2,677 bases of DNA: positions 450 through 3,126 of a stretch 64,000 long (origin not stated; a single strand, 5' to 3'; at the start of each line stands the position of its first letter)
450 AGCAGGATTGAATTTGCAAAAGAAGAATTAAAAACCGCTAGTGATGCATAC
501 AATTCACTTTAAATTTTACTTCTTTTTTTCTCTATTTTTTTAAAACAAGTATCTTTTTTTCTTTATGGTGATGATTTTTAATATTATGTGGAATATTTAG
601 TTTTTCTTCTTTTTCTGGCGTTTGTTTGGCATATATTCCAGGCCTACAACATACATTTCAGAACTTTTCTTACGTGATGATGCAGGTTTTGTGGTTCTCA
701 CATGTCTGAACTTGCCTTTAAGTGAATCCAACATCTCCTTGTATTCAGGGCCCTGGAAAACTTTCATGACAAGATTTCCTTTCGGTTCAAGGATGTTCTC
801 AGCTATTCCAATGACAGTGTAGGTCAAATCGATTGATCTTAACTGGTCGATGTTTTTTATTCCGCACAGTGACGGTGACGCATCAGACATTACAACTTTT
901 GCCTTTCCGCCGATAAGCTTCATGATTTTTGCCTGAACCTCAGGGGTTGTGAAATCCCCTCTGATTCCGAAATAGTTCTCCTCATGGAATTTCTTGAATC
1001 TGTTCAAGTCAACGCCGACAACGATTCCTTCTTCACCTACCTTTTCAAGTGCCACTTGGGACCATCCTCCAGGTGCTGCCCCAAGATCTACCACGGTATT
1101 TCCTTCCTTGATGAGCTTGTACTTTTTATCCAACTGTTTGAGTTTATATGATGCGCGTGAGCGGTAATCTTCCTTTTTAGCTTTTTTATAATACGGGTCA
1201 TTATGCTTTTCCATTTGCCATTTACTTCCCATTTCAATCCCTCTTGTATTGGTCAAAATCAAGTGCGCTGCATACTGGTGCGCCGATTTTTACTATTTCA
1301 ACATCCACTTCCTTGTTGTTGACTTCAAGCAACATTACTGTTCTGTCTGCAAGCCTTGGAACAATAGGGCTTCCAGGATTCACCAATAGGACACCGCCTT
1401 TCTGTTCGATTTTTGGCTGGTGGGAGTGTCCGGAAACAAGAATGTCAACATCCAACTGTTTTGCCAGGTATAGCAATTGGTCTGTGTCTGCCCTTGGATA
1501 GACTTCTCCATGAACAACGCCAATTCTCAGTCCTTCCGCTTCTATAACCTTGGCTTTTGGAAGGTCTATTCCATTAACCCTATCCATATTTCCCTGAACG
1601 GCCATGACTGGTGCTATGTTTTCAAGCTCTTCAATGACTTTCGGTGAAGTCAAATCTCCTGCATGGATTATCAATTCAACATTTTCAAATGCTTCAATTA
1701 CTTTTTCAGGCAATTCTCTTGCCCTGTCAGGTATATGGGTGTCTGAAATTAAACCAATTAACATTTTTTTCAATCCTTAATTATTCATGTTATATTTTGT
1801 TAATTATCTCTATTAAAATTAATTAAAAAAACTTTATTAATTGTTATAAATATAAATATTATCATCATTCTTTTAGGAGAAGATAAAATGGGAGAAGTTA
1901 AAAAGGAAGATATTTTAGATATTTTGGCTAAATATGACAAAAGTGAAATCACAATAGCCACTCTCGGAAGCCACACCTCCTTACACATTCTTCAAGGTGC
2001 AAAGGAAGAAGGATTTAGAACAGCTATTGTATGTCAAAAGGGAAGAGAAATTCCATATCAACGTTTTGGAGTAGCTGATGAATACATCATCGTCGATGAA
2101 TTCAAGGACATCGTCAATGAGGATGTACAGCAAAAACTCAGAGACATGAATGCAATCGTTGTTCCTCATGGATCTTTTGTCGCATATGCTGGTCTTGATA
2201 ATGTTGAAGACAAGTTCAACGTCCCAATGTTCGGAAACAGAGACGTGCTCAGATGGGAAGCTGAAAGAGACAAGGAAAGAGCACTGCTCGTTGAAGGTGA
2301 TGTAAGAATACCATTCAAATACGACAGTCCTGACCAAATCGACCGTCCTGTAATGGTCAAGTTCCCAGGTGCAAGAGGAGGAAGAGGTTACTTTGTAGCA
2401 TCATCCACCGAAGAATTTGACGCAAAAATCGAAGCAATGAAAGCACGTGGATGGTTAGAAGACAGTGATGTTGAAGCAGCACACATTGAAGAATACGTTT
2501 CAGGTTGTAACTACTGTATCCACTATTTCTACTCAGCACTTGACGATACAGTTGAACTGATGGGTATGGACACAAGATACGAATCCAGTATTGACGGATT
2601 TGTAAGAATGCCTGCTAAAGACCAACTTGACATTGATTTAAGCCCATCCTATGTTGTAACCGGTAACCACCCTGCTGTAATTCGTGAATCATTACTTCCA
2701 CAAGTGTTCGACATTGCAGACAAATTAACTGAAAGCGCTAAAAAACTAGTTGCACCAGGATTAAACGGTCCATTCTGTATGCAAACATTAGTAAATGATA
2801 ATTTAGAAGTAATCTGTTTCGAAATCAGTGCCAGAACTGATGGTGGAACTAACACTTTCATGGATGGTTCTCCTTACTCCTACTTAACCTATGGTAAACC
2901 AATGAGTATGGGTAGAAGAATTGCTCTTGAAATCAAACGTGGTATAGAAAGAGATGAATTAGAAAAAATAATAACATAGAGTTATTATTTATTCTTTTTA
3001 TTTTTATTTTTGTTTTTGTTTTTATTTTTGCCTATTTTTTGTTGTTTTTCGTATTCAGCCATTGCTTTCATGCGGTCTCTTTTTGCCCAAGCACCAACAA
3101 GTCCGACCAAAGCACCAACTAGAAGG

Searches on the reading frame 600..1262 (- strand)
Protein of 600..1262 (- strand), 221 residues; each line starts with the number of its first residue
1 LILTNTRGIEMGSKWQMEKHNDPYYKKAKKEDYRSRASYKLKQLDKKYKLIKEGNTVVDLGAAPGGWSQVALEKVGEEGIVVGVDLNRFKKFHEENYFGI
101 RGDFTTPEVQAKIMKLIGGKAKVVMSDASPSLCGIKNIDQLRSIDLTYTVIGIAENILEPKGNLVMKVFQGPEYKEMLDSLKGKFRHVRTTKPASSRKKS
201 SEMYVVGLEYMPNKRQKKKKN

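Call 67: search_protein_families(library=pfam, proteins=[window:600-1262:-], max_evalue=0.001)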
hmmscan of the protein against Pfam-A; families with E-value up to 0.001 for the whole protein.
window:600-1262:- (221 aa): 2 families
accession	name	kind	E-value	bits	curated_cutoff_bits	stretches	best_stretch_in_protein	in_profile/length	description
PF01728.25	FtsJ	-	8.4e-56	189.2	24.1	1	33-209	1-180/181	FtsJ-like methyltransferase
PF13847.12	Methyltransf_31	-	0.00015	21.9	27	1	51-89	1-39/145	Methyltransferase domain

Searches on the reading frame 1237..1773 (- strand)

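Call 67: search_protein_families(library=pfam, proteins=[window:1237-1773:-], max_evalue=0.001)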
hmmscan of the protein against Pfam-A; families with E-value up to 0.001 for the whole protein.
window:1237-1773:- (179 aa): 2 families
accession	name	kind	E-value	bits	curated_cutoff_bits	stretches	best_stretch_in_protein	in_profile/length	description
PF12850.12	Metallophos_2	-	1.6e-40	139.1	27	1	4-153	1-153/154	Calcineurin-like phosphoesterase superfamily domain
PF00149.33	Metallophos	-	8.5e-10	39.8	21.5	1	4-120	1-191/191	Calcineurin-like phosphoesterase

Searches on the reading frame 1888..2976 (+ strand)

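Call 44: search_protein_families(library=pfam, proteins=[window:1888-2976:+], max_evalue=0.001)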
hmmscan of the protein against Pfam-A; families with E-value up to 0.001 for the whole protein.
window:1888-2976:+ (363 aa): 2 families
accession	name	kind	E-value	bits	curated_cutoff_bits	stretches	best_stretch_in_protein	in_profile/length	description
PF06973.17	DUF1297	-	2e-83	279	23.8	1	176-363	1-188/188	Domain of unknown function (DUF1297)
PF06849.18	DUF1246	-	2.5e-50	170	25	1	23-144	1-121/122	Protein of unknown function (DUF1246)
